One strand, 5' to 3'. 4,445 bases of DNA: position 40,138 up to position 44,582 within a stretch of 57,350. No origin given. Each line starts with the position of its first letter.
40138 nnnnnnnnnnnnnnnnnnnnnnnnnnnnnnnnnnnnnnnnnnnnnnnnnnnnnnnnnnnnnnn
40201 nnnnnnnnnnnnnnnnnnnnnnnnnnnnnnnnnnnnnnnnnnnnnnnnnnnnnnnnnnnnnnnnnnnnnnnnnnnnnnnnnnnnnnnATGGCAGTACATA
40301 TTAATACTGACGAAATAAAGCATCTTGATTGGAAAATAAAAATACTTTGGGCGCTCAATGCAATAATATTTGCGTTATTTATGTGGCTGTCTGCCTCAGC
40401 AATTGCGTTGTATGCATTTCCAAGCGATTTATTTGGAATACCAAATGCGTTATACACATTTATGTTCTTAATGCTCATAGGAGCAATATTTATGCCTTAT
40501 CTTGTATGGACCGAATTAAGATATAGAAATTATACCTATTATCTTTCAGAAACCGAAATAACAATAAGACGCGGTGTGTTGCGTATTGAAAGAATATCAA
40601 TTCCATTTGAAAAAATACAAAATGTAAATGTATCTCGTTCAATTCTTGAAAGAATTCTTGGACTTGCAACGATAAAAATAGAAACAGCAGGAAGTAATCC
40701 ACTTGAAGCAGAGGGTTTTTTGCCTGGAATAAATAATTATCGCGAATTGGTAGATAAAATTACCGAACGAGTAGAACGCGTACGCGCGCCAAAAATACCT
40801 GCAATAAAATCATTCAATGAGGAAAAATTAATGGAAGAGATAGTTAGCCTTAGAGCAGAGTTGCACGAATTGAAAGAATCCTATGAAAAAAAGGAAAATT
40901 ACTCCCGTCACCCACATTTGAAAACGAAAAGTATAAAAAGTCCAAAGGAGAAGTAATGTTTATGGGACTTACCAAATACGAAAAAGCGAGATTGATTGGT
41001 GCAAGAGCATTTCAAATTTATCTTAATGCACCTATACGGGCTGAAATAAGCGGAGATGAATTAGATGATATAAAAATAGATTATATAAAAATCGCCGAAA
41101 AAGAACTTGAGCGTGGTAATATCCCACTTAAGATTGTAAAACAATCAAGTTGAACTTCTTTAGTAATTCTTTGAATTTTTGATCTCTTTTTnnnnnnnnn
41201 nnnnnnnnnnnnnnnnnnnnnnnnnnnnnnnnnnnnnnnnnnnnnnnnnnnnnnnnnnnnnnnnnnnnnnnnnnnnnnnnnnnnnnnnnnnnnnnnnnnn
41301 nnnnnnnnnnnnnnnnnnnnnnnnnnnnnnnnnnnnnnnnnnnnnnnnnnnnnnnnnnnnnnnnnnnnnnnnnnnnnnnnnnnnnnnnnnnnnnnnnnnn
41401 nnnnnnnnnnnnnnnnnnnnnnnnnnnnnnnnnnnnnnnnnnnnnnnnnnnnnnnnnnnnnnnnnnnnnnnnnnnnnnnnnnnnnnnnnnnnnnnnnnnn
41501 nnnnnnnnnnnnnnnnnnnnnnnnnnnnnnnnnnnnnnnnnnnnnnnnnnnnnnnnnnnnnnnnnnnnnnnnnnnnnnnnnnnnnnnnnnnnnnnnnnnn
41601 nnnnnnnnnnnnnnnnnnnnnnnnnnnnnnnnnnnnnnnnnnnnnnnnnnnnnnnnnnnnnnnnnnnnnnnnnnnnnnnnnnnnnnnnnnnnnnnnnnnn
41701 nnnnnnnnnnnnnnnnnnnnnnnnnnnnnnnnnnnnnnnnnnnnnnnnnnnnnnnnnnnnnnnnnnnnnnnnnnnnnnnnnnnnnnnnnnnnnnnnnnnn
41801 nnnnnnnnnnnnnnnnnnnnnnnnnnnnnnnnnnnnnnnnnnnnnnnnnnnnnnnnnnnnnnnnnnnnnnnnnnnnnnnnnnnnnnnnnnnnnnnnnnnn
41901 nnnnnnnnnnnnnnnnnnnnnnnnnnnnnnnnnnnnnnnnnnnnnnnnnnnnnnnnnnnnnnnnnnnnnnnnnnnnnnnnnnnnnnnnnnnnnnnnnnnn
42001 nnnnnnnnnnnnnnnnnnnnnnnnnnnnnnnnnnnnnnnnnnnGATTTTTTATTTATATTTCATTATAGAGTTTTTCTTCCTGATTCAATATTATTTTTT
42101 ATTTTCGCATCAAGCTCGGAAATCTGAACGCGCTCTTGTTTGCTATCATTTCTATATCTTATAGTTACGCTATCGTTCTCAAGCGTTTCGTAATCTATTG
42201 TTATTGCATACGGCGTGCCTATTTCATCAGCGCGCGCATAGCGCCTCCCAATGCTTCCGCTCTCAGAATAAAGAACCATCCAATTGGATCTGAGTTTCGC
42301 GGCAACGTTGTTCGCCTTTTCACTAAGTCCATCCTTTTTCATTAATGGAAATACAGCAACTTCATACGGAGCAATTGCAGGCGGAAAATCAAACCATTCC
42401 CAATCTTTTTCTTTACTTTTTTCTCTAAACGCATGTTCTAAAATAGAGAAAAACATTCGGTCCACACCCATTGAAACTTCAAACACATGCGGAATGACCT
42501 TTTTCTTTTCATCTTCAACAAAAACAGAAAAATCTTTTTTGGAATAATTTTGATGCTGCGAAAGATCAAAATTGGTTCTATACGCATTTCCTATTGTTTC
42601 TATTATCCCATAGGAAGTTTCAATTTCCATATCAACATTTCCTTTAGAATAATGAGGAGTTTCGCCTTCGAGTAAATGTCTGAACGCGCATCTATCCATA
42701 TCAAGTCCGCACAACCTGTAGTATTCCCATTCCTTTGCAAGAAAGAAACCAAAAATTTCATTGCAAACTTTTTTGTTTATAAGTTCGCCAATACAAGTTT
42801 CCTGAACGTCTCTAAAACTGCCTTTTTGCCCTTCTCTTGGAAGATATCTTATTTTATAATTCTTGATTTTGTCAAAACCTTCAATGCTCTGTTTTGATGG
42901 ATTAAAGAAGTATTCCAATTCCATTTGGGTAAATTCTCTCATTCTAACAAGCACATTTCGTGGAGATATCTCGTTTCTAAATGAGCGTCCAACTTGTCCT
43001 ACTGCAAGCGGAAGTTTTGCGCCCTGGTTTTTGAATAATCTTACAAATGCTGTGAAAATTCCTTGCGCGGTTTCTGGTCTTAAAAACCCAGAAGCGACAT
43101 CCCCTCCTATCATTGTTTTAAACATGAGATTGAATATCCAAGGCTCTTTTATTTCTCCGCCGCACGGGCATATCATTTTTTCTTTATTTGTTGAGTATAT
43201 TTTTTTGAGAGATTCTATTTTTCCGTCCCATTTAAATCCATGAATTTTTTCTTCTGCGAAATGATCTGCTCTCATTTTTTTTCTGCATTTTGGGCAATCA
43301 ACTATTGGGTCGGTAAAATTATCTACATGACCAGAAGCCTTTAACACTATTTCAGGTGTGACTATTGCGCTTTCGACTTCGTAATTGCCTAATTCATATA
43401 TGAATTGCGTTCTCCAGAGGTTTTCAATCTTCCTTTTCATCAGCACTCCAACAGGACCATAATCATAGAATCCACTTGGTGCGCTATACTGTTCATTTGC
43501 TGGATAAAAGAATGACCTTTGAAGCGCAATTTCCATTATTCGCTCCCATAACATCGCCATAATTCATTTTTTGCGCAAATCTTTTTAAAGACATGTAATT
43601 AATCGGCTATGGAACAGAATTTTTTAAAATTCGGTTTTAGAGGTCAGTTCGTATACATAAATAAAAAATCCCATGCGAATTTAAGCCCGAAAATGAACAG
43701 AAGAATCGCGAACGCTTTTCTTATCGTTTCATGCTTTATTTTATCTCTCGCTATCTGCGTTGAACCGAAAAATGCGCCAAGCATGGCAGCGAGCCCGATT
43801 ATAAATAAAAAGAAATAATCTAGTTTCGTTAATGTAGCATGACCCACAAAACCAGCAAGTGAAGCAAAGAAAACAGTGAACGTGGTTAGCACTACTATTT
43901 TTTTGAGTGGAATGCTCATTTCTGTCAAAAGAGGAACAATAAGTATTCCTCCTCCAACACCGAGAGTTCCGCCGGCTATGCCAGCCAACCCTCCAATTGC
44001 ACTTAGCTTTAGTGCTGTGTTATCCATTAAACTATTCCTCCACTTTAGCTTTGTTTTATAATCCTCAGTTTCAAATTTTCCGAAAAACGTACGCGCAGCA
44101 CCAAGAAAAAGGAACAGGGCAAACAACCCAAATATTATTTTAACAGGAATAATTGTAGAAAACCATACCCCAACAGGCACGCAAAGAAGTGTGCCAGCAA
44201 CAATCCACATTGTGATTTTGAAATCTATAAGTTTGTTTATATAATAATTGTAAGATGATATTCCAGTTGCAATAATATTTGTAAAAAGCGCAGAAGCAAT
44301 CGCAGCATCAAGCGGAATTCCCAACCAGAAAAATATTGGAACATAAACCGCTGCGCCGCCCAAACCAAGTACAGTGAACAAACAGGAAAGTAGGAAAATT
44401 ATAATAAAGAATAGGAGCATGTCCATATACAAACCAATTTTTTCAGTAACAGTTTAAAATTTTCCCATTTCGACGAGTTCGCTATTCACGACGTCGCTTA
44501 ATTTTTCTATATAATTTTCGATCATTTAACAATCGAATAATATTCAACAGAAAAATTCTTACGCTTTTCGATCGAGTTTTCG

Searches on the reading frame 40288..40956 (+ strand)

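Call 56: search_protein_families(library=pfam, max_evalue=0.00001, proteins=[window:40288-40956:+])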
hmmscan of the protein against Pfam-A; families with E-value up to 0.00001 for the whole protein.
window:40288-40956:+ (222 aa): 1 family
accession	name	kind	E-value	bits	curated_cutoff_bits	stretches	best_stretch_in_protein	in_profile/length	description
PF03703.20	bPH_2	-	6.7e-20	71.5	22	1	79-141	1-61/78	Bacterial PH domain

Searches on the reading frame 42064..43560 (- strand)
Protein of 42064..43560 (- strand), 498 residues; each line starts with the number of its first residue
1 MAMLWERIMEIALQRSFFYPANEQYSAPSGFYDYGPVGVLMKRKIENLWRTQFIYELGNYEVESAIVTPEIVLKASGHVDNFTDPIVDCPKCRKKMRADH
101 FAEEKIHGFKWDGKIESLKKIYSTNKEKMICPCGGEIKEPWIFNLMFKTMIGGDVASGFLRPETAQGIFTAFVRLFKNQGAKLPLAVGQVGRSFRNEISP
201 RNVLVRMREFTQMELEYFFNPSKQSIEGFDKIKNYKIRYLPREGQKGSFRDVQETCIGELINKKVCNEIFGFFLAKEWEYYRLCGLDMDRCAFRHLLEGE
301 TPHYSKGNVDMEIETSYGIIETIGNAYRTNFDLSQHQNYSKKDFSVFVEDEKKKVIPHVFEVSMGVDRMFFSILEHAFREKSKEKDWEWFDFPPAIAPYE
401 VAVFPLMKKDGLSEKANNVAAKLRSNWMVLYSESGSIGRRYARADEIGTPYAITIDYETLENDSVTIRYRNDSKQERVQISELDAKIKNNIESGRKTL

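Call 11: search_protein_families(library=pfam, proteins=[window:42064-43560:-])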
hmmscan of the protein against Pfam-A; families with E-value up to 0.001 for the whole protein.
window:42064-43560:- (498 aa): 2 families
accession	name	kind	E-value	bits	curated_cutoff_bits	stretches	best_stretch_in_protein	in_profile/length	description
PF03129.25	HGTP_anticodon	-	3.8e-20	72.3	21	1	400-489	1-93/94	Anticodon binding domain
PF00587.30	tRNA-synt_2b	-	3.2e-10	40.8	29.3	1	159-376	12-178/179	tRNA synthetase class II core domain (G, H, P, S and T)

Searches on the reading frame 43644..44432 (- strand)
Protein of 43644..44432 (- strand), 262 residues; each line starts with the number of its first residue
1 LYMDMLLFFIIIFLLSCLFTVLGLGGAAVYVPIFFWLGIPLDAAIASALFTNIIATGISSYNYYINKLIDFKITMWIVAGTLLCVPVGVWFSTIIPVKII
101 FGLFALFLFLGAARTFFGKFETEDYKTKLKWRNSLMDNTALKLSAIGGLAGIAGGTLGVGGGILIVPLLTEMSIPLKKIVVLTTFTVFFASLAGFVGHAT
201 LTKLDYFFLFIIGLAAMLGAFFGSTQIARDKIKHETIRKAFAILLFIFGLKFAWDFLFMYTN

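Call 56: search_protein_families(library=pfam, max_evalue=0.00001, proteins=[window:43644-44432:-])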
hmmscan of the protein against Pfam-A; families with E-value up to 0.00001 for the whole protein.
window:43644-44432:- (262 aa): 1 family
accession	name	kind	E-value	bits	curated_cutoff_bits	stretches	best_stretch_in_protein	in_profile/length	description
PF01925.25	TauE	-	2.5e-39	135.8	32.6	1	9-251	2-236/237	Sulfite exporter TauE/SafE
